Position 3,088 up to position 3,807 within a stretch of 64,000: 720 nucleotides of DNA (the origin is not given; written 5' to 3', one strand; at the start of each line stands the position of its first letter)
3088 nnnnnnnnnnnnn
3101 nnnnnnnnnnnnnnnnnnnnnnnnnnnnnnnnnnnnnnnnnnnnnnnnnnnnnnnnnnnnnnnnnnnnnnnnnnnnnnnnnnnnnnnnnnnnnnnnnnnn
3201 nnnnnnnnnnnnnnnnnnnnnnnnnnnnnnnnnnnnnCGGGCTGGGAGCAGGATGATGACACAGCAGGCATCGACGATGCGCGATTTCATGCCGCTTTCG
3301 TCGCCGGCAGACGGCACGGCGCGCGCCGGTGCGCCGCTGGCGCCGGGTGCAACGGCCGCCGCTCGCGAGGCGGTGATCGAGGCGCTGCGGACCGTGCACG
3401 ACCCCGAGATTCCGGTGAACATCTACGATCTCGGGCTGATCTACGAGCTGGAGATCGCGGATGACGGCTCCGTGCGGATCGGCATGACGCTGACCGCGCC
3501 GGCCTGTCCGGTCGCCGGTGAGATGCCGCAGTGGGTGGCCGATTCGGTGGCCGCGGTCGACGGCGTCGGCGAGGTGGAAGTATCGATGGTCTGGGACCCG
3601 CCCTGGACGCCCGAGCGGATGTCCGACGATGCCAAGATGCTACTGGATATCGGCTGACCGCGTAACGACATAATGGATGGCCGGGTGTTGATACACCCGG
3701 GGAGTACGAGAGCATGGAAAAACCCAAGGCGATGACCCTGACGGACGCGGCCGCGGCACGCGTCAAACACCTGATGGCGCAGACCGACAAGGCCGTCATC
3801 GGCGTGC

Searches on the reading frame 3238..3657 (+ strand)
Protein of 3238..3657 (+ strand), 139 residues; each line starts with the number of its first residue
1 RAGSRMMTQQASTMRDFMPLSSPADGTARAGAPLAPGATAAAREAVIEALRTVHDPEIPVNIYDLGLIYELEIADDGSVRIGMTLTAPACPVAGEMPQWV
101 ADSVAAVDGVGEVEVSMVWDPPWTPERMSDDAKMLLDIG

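Call 63: search_protein_families(library=pfam, proteins=[window:3238-3657:+])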
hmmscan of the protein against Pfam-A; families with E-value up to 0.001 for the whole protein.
window:3238-3657:+ (139 aa): 1 family
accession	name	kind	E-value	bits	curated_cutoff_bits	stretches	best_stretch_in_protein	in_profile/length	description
PF01883.24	FeS_assembly_P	-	2.6e-21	76.1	23.5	1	43-115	1-73/73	Iron-sulfur cluster assembly protein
